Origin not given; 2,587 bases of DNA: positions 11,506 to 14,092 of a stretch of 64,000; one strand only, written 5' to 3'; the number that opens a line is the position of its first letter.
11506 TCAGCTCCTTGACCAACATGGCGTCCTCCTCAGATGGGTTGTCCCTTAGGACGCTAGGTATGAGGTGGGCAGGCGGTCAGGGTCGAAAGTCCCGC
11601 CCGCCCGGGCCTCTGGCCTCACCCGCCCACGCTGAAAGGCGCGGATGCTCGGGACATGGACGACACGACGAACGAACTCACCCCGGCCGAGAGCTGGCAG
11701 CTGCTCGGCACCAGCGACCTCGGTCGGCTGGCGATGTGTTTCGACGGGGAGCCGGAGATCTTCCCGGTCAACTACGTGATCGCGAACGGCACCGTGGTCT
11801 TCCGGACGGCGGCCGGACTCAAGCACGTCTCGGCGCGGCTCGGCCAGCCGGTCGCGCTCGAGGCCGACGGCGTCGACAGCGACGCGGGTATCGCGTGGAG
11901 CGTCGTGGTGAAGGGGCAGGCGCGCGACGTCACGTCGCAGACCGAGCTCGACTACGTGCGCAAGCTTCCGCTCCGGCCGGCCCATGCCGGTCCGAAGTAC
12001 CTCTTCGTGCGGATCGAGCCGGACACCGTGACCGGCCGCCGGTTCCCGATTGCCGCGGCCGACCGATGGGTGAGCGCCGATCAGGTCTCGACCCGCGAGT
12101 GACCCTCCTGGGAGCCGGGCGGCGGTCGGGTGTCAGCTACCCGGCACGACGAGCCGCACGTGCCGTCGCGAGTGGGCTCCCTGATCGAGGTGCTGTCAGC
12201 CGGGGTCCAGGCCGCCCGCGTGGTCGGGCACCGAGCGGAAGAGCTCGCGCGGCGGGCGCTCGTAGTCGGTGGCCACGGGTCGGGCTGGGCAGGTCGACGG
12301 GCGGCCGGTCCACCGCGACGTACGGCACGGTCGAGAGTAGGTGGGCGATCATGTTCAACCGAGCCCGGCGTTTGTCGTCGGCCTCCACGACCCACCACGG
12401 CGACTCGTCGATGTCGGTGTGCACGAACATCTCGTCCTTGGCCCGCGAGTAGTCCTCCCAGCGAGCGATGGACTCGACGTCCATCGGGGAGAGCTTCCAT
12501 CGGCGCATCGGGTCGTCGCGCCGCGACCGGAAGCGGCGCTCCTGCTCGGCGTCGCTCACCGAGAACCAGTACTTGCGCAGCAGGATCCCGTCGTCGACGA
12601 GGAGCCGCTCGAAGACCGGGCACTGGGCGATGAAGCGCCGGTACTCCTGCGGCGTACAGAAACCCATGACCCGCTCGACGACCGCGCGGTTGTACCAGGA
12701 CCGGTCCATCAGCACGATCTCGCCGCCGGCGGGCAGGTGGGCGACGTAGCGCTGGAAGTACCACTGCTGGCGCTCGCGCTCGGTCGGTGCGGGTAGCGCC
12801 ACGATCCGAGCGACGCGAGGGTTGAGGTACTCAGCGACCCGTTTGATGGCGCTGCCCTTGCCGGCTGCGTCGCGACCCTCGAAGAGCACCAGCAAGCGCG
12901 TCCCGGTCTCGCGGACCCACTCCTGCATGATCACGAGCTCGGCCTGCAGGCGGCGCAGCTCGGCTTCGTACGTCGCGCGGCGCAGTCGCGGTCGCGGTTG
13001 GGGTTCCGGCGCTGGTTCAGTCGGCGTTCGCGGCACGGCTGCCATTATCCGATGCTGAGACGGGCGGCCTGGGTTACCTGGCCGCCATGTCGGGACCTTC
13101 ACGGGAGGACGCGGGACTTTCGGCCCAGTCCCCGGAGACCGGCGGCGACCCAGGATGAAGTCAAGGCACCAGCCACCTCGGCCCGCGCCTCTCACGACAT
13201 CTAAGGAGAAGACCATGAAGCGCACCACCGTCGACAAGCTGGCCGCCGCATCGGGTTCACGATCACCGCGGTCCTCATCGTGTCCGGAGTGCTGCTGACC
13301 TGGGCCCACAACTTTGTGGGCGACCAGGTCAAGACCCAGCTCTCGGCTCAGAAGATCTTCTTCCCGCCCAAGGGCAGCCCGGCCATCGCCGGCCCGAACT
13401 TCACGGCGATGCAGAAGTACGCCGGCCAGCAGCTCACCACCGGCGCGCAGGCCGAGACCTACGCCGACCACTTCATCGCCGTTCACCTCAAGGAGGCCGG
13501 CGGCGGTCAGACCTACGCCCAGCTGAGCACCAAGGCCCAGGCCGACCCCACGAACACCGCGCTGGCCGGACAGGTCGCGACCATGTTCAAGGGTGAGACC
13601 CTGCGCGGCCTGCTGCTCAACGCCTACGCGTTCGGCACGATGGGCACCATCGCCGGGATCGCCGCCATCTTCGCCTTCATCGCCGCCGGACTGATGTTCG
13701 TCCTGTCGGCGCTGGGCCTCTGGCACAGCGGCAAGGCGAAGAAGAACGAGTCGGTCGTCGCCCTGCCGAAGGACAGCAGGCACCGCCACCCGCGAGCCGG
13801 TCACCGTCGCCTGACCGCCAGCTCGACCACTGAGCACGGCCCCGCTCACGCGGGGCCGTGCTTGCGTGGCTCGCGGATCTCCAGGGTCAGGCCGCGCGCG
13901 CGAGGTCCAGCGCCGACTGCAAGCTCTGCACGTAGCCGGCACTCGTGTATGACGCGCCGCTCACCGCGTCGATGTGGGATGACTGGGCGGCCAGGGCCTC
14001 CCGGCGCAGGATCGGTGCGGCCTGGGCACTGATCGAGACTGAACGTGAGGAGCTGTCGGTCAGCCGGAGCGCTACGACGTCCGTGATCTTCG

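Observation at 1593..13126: Compact DosR/DevR-type dormancy island wired by a recurring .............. palindrome, with an orphan regulator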

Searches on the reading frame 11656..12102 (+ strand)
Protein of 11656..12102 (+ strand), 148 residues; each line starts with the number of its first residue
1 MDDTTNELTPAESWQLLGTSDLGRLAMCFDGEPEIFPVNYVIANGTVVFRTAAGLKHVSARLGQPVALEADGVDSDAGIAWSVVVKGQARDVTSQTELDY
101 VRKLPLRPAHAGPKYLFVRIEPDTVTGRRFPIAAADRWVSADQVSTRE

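Call 9: search_protein_families(library=pfam, proteins=[window:11656-12102:+], max_evalue=0.01)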
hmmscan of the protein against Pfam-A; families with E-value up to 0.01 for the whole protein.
window:11656-12102:+ (148 aa): 2 families
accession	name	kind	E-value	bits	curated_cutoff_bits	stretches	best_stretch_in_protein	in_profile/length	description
PF12900.13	Pyridox_ox_2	-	2.4e-25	89.6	27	1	11-129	3-140/140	Pyridoxamine 5'-phosphate oxidase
PF01243.27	PNPOx_N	-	0.0078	17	28.1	0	16-125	8-116/120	Pyridoxamine 5'-phosphate oxidase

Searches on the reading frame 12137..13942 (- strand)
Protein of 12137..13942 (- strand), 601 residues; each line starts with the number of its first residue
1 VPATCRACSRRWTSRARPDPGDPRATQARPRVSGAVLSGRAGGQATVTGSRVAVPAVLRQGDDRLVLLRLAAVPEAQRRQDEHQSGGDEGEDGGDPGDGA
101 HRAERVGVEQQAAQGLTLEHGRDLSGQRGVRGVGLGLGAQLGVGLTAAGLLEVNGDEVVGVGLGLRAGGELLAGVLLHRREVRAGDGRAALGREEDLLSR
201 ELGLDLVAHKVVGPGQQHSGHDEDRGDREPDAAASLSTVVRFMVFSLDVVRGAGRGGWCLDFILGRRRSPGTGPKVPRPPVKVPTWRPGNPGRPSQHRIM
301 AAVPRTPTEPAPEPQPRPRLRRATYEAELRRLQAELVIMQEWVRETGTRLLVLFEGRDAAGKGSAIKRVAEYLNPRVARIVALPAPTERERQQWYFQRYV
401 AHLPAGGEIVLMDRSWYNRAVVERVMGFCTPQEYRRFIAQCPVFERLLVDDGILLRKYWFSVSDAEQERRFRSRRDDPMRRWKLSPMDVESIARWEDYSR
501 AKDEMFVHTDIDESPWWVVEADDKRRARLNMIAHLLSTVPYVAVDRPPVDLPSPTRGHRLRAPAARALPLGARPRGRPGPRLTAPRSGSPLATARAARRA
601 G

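Call 9: search_protein_families(library=pfam, proteins=[window:12137-13942:-], max_evalue=0.01)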
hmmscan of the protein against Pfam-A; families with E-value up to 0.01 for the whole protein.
window:12137-13942:- (601 aa): 1 family
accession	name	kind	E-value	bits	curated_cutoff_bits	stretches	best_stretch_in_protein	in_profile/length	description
PF03976.20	PPK2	-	1.5e-104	349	22.3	1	321-545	3-227/229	Polyphosphate kinase 2 (PPK2)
